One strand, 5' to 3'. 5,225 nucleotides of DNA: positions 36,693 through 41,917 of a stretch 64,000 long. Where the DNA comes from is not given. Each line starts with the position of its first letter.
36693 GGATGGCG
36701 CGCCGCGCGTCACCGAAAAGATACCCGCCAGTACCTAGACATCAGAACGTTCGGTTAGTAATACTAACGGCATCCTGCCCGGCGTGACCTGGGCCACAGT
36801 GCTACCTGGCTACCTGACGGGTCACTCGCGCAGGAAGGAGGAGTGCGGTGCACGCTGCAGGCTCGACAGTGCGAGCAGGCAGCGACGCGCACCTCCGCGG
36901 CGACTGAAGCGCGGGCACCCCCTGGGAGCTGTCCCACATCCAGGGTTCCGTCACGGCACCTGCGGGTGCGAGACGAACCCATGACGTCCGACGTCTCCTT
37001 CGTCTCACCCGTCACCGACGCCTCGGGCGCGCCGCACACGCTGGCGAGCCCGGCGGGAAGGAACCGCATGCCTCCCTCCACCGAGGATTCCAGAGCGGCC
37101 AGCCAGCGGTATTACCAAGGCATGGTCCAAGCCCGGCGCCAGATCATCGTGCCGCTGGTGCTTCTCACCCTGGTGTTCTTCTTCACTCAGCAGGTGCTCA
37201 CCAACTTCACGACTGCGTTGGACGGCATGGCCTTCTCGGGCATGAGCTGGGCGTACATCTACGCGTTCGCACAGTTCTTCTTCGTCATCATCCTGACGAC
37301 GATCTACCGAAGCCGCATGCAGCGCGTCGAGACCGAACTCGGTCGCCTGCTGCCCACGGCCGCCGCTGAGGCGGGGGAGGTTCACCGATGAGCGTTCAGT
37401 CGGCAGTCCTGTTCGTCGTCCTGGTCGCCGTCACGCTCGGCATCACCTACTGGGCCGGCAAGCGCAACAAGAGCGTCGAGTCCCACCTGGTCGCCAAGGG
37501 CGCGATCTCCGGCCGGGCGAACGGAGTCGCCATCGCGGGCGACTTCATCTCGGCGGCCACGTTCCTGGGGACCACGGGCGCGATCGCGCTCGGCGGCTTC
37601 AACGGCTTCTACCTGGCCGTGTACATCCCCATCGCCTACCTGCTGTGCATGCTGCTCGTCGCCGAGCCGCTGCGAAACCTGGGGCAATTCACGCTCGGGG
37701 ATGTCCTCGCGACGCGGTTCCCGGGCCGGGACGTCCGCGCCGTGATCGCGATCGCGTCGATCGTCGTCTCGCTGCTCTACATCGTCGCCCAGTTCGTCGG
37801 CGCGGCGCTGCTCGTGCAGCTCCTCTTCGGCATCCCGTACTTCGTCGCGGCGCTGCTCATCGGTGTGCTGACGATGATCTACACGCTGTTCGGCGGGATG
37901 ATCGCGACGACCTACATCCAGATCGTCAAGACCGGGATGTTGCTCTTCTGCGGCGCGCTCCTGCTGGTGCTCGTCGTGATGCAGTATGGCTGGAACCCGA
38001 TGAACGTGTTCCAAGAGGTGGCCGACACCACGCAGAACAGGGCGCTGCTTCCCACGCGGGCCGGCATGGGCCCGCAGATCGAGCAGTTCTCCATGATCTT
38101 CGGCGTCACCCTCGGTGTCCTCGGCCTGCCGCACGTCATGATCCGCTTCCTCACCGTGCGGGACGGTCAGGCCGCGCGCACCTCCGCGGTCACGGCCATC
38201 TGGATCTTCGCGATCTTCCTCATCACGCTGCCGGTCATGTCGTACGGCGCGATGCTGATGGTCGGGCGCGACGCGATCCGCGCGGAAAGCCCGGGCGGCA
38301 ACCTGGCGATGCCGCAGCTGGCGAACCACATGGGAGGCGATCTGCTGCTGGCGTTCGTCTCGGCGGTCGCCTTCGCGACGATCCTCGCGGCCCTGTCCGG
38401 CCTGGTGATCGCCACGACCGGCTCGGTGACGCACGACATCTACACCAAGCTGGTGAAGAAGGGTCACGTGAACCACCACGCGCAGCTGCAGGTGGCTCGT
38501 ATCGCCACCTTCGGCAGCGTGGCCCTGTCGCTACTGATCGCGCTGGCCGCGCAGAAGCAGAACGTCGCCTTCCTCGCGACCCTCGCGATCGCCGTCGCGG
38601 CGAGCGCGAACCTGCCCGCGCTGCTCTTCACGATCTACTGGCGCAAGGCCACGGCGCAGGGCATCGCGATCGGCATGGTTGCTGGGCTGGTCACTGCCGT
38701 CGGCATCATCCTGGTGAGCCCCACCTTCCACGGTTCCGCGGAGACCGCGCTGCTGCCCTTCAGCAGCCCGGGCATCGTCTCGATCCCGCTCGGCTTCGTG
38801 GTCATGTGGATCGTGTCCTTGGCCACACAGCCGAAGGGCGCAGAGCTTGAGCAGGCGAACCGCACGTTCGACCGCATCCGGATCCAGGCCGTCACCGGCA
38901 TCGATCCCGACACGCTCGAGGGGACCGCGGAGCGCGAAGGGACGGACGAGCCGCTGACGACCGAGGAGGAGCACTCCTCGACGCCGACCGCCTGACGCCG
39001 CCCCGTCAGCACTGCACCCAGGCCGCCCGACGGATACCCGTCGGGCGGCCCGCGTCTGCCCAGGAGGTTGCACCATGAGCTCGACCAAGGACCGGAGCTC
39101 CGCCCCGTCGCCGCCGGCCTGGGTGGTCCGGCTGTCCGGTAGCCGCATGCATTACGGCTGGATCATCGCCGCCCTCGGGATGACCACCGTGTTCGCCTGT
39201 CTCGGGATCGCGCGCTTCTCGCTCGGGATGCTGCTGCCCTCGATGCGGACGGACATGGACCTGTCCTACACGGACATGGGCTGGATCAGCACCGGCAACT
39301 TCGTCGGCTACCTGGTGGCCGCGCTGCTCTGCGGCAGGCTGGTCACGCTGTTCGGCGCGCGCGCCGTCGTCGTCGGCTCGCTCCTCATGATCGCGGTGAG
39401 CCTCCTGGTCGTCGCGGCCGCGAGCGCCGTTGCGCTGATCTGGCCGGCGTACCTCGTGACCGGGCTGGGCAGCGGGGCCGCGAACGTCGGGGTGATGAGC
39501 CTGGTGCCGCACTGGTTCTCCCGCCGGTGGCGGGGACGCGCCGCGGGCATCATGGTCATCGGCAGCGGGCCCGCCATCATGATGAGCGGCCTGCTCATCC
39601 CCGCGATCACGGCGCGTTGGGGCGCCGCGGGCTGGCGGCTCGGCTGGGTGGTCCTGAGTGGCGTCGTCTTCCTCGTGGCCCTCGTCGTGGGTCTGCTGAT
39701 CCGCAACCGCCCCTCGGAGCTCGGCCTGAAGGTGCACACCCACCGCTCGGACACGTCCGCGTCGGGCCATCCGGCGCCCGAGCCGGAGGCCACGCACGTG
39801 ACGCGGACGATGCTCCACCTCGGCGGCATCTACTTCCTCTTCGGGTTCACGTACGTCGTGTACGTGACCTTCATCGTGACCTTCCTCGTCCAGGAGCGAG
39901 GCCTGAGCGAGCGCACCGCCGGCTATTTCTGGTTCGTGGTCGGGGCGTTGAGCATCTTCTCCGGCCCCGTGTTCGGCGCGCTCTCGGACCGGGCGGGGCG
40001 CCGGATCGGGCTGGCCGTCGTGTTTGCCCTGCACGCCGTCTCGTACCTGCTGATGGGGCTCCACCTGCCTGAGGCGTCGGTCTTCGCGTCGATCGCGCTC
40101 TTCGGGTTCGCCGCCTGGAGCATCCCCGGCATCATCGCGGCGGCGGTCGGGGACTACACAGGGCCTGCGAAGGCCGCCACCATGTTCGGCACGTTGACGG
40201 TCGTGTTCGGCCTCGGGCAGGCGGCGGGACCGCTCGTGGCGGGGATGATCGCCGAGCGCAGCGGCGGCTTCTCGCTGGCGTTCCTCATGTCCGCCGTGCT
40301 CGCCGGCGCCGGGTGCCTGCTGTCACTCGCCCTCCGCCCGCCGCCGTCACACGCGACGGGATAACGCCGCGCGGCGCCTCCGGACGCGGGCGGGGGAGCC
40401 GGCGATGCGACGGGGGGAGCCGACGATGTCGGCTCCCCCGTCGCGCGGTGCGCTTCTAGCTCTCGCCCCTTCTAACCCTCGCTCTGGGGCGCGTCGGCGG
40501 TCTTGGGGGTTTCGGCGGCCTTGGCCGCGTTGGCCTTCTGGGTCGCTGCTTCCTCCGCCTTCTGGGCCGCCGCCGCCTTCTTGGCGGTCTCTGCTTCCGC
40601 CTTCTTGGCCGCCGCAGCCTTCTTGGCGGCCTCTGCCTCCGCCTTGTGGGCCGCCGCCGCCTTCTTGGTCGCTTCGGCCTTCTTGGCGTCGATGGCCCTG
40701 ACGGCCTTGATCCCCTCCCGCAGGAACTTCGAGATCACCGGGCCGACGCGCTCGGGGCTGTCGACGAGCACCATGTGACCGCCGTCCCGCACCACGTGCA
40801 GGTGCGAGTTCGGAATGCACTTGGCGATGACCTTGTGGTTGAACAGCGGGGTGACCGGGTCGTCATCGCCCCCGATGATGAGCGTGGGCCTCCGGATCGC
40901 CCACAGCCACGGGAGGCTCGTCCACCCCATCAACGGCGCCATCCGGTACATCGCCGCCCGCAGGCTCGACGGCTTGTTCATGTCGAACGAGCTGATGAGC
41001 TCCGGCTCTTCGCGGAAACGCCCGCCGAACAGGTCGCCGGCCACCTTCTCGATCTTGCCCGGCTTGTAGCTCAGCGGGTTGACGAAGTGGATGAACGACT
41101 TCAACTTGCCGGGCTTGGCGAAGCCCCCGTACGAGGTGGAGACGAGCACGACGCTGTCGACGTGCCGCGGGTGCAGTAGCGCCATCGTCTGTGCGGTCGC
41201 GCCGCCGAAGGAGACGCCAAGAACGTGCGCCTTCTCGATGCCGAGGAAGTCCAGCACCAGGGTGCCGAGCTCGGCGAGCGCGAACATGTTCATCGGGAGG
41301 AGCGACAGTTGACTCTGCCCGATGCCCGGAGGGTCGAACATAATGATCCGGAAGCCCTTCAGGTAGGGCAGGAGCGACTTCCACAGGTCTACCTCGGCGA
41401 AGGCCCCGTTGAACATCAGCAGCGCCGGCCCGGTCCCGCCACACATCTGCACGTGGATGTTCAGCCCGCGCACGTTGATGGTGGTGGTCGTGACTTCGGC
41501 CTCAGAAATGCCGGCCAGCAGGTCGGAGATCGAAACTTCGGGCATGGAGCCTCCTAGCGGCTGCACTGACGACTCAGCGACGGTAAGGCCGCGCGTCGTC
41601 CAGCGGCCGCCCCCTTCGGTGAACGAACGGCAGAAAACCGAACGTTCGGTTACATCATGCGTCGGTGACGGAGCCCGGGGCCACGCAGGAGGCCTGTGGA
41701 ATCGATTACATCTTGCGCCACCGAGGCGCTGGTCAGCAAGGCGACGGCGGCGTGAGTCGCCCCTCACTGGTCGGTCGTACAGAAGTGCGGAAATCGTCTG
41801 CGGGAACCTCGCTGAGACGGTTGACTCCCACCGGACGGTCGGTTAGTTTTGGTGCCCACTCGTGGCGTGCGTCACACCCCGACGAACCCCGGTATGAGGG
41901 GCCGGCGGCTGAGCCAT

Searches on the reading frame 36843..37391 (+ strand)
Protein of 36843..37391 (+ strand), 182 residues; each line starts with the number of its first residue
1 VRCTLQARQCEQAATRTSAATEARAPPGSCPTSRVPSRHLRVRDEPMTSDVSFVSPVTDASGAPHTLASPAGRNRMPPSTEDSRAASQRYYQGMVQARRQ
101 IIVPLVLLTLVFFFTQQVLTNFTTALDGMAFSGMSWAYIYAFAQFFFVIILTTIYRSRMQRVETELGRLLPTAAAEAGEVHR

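Call 6: search_protein_families(library=pfam, proteins=[window:36843-37391:+])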
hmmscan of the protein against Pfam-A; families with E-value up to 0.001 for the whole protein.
window:36843-37391:+ (182 aa): 1 family
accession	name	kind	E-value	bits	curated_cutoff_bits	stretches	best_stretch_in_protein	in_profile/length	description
PF04341.17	DUF485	-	4.5e-09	36.6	28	1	89-161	4-77/88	Protein of unknown function, DUF485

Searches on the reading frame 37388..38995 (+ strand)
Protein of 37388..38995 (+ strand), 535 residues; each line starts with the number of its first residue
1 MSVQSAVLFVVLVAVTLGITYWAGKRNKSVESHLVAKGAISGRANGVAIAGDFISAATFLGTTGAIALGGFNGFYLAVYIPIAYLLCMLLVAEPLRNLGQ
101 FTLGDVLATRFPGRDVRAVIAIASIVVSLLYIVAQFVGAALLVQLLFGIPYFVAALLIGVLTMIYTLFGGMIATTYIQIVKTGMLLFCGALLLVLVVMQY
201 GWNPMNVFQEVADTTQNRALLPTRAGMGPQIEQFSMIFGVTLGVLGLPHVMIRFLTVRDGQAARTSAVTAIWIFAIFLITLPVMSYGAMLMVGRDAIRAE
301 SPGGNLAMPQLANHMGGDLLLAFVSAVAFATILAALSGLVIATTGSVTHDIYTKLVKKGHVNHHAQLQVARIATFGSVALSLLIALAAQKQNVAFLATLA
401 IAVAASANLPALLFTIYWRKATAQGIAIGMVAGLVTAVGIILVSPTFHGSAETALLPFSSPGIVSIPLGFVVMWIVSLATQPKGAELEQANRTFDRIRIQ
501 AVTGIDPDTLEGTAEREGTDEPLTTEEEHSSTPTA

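Call 6: search_protein_families(library=pfam, proteins=[window:37388-38995:+])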
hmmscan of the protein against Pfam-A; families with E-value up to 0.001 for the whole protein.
window:37388-38995:+ (535 aa): 1 family
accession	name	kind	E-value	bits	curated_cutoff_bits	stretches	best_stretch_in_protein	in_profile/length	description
PF00474.23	SSF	-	2.8e-81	273.9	22.8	1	35-433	3-406/406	Sodium:solute symporter family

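Call 9: search_protein_families(library=ncbifam, proteins=[window:37388-38995:+])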
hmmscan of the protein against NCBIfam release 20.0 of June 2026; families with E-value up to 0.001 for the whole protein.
window:37388-38995:+ (535 aa): 10 families
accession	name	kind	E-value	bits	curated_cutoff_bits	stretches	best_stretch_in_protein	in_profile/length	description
NF058657.1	MncbAcdTpMctC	equivalog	3.3e-129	431.7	670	1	6-506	9-520/527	monocarboxylic acid transporter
NF006903.2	PRK09395.1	subfamily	1e-128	430.2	750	1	3-506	35-545/552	cation/acetate symporter ActP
NF009135.0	PRK12488.1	subfamily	7.3e-117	391.2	850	1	2-505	31-541/549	cation/acetate symporter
TIGR02711.1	symport_actP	equivalog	4.4e-107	359.1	1099.25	1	2-505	31-543/549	cation/acetate symporter ActP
TIGR03648.1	Na_symport_lg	subfamily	7.8e-59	199.5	320.75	2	8-288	4-296/547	VC_2705 family sodium/solute symporter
TIGR00813.1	sss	superfamily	1.9e-56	191.9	184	1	35-433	3-411/411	sodium/solute symporter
TIGR02121.1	Na_Pro_sym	equivalog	7e-30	104.2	515.5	1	6-486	4-475/488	sodium/proline symporter PutP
TIGR02119.1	panF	equivalog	1.4e-26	93.6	328.05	1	9-442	7-439/471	sodium/pantothenate symporter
NF011948.0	PRK15419.1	equivalog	7.3e-17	61.4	955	1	6-438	8-442/502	sodium/proline symporter PutP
NF046076.1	monocarbox_MctP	equivalog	2.3e-16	59.6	625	1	7-453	3-449/481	monocarboxylate uptake permease MctP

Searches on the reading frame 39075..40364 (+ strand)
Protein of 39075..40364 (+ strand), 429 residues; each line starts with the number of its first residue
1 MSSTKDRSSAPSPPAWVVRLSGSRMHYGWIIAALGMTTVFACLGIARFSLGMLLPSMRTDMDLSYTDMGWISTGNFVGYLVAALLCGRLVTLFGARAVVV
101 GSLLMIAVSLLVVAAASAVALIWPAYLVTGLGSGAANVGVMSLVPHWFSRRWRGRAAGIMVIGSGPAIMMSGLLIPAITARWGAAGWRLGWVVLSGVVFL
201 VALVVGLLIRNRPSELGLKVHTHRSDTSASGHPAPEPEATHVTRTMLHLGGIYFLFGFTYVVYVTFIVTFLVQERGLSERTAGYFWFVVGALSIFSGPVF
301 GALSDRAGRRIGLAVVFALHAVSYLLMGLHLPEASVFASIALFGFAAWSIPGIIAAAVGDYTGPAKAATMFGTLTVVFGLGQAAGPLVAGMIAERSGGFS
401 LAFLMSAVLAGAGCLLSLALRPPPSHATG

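Call 6: search_protein_families(library=pfam, proteins=[window:39075-40364:+])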
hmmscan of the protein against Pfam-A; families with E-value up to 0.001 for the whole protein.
window:39075-40364:+ (429 aa): 3 families
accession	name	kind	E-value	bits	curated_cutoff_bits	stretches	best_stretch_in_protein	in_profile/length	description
PF07690.21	MFS_1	-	1.7e-47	162.5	33.4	2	39-327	4-285/347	Major Facilitator Superfamily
PF06779.20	MFS_4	-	1.8e-40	139.9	26.3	1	42-413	4-359/364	Uncharacterised MFS-type transporter YbfB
PF12832.13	MFS_1_like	-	6.5e-06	25.9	25.2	1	242-398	210-367/373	MFS_1 like family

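Call 94: search_protein_families(library=ncbifam, proteins=[window:39075-40364:+], max_evalue=1e-40)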
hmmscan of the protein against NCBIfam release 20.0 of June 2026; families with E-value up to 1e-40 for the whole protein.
window:39075-40364:+ (429 aa): 0 families

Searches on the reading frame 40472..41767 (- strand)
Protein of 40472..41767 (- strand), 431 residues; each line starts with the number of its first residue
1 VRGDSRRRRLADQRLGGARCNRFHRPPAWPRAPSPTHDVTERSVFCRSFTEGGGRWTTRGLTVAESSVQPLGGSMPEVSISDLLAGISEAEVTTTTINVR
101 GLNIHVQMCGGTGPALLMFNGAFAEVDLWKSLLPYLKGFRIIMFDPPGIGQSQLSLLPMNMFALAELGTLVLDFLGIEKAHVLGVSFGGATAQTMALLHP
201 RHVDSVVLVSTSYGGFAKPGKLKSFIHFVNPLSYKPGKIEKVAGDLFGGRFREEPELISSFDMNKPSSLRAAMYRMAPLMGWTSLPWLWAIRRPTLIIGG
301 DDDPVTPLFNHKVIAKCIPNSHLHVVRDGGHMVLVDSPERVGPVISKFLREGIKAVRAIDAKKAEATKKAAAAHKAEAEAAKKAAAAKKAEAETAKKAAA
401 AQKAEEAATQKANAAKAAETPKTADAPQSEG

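Call 6: search_protein_families(library=pfam, proteins=[window:40472-41767:-])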
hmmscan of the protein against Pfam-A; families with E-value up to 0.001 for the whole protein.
window:40472-41767:- (431 aa): 4 families
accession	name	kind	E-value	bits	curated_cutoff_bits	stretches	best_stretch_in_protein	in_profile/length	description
PF00561.26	Abhydrolase_1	-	7.8e-29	101.5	25.8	1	114-338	1-245/245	alpha/beta hydrolase fold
PF12697.13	Abhydrolase_6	-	5.5e-14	53.8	26.3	1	117-341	2-214/217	Alpha/beta hydrolase family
PF12146.15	Hydrolase_4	-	1.2e-07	31.7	27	1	137-337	30-238/239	Serine aminopeptidase, S33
PF08386.16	Abhydrolase_4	-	9.8e-06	26.1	21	1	293-352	35-94/103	TAP-like protein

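Call 9: search_protein_families(library=ncbifam, proteins=[window:40472-41767:-])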
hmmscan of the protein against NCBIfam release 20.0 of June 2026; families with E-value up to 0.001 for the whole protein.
window:40472-41767:- (431 aa): 32 families (the best 25 are shown)
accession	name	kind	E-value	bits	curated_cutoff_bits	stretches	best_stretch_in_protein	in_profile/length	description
TIGR02240.1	PHA_depoly_arom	equivalog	2e-47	161.9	250.6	1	112-353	24-267/276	poly(3-hydroxyalkanoate) depolymerase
NF051488.1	bifunc_PcaDC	exception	1.8e-31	109.7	390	1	105-370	3-255/375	bifunctional 3-oxoadipate enol-lactonase/4-carboxymuconolactone decarboxylase PcaDC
TIGR02427.1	protocat_pcaD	equivalog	1.1e-27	97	255.85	2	113-212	13-113/251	3-oxoadipate enol-lactonase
NF045632.1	hydroxlase_HsaD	equivalog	4.7e-19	68.4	400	1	89-350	9-289/290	4,5:9,10-diseco-3-hydroxy-5,9,17-trioxoandrosta-1(10),2-diene-4-oate hydrolase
NF052610.1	macro_16_ester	equivalog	8.8e-17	61.3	420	1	98-219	7-135/281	alpha/beta fold macrolide esterase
NF051487.1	bifunc_PcaCD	exception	5.4e-16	58.7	430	1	124-350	183-412/413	bifunctional 4-carboxymuconolactone decarboxylase/3-oxoadipate enol-lactonase PcaCD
TIGR01250.1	pro_imino_pep_2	subfamily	6.6e-16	58.7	167.65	2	282-349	221-287/288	proline iminopeptidase-family hydrolase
NF041759.1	mac_hydro_EstT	equivalog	3.9e-15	55.8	450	1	97-214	5-129/278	macrolide hydrolase EstT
TIGR03343.1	biphenyl_bphD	equivalog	4.1e-15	55.7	462.15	1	102-211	20-134/282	2-hydroxy-6-oxo-6-phenylhexa-2,4-dienoate hydrolase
TIGR03611.1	RutD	equivalog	6.7e-15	55.2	238.5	2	116-210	16-112/258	pyrimidine utilization protein D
TIGR03695.1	menH_SHCHC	equivalog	3e-14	53.1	208.55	1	114-214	3-107/252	2-succinyl-6-hydroxy-2,4-cyclohexadiene-1-carboxylate synthase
NF011457.0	PRK14875.1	equivalog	4.5e-14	52.2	307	1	88-211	106-231/372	acetoin dehydrogenase dihydrolipoyllysine-residue acetyltransferase subunit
TIGR03056.1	bchO_mg_che_rel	equivalog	5.3e-14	51.9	172.55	1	95-216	9-133/278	alpha/beta fold hydrolase BchO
NF050089.1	i_nPHAscl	equivalog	2.7e-13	49.7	300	1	111-216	16-123/288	intracellular short-chain-length polyhydroxyalkanoate depolymerase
NF045945.1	ProImpepLactob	equivalog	4.6e-12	46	400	2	288-350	230-291/293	proline iminopeptidase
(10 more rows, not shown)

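Call 47: find_related_loci(query=window:40472-41545:-, collection=metagenome_contigs, flank=10000)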
Query window:40472-41545:- (357 aa) in metagenome_contigs; peptide patterns used: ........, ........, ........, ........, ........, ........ (x = any residue, [..] = any of these).
572 stretches matched a pattern; 7 encode a relative of the query (tblastn E <= 1e-3); 7 distinct loci.
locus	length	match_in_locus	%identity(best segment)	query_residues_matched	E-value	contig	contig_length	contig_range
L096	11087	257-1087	79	1-277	1e-154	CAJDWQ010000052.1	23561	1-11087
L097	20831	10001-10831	79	1-277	1e-154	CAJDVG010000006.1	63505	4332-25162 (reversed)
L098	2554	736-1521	57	13-275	8e-107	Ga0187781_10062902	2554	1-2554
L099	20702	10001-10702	26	39-265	5e-12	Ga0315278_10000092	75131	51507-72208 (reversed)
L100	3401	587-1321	22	22-259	5e-8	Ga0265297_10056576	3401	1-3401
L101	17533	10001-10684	23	39-259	7e-8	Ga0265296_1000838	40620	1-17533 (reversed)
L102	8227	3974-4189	59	269-349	4e-6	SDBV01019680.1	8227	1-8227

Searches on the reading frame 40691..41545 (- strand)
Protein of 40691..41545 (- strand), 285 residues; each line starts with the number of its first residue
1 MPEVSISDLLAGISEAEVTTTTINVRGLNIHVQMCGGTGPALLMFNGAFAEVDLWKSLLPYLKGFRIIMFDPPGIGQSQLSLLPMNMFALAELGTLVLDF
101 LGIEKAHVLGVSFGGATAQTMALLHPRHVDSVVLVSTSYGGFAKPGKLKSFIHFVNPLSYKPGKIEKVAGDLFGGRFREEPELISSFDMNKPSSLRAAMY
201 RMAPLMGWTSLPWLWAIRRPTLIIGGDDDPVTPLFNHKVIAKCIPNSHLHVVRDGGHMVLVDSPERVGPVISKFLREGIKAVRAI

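Call 98: find_homologous_proteins(query=window:40691-41545:-, max_evalue=1e-20)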
Query window:40691-41545:- (285 aa): 689 proteins with E <= 1e-20 among 3039 candidates; the best 120 are listed.
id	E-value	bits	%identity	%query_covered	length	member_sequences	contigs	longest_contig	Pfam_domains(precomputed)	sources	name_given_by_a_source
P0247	2.0e-183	626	97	100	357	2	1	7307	PF12697.14,PF00561.27,PF12146.16,PF08386.17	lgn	-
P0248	4.8e-174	595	90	100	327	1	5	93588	PF12697.14,PF00561.27,PF12146.16,PF08386.17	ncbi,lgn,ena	-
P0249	9.2e-148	509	79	97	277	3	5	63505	PF12697.14,PF00561.27,PF12146.16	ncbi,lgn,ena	-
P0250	3.1e-126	438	68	96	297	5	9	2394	PF12697.14,PF00561.27,PF12146.16,PF08386.17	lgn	-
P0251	2.8e-125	435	68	96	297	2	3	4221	PF12697.14,PF00561.27,PF12146.16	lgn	-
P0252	3.0e-124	432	67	97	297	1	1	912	PF12697.14,PF00561.27,PF12146.16,PF08386.17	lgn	-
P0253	2.3e-121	422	66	97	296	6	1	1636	PF12697.14,PF00561.27,PF12146.16,PF08386.17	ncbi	-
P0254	8.8e-121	421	67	97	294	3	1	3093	PF12697.14,PF00561.27,PF12146.16,PF08386.17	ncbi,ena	-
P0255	6.4e-120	418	66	97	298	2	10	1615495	PF12697.14,PF00561.27,PF12146.16,PF08386.17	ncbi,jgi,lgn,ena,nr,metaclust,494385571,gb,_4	ncbi:MAG: alpha/beta fold hydrolase [Austwickia sp.]|jgi:pimeloyl-ACP methyl ester carboxylesterase|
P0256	7.3e-120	418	67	96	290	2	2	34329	PF12697.14,PF00561.27,PF12146.16,PF08386.17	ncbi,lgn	-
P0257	1.8e-118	413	65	98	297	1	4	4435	PF12697.14,PF00561.27,PF12146.16,PF08386.17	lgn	-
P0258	5.0e-117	408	65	96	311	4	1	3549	PF12697.14,PF00561.27,PF12146.16,PF08386.17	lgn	-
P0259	1.2e-116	407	66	96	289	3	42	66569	PF12697.14,PF00561.27,PF12146.16,PF08386.17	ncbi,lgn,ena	-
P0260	3.1e-116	406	65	96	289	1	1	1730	PF12697.14,PF00561.27,PF12146.16,PF08386.17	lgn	-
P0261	3.7e-116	405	65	96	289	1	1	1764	PF12697.14,PF00561.27,PF12146.16,PF08386.17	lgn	-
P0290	3.6e-102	359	60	92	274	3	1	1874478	PF12697.14,PF00561.27,PF12146.16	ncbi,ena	-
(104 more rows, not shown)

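Call 99: find_encoding_contigs(protein=P0290, flank=10000, max_places=2)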
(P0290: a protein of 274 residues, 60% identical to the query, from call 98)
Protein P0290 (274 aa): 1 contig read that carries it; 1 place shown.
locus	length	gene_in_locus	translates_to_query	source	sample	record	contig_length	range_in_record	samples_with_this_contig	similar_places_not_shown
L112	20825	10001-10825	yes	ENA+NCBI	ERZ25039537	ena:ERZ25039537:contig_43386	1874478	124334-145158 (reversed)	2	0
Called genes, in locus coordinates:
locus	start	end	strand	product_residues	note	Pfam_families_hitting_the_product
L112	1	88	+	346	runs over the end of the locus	PF08240:ADH_N, PF00107:ADH_zinc_N, PF13602:ADH_zinc_N_2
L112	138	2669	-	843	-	PF03636:Glyco_hydro_65N, PF03632:Glyco_hydro_65m, PF03633:Glyco_hydro_65C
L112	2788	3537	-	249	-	PF00106:adh_short, PF08659:KR, PF23441:SDR, PF01370:Epimerase (weak), PF13561:adh_short_C2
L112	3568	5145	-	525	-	PF07167:PhaC_N, PF00561:Abhydrolase_1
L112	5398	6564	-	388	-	PF00108:Thiolase_N, PF00109:ketoacyl-synt, PF02803:Thiolase_C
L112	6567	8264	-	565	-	PF00501:AMP-binding, PF13193:AMP-binding_C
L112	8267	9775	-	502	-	PF00501:AMP-binding, PF13193:AMP-binding_C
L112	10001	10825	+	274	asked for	PF00561:Abhydrolase_1, PF12146:Hydrolase_4, PF12697:Abhydrolase_6, PF00561:Abhydrolase_1 (weak)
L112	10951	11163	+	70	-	-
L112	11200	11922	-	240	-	PF01179:Cu_amine_oxid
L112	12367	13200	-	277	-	PF02727:Cu_amine_oxidN2, PF21994:AGAO-like_N2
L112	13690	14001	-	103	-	-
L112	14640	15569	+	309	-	PF07676:PD40 (faint)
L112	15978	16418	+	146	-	PF00326:Peptidase_S9 (weak)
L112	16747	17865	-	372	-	PF00294:PfkB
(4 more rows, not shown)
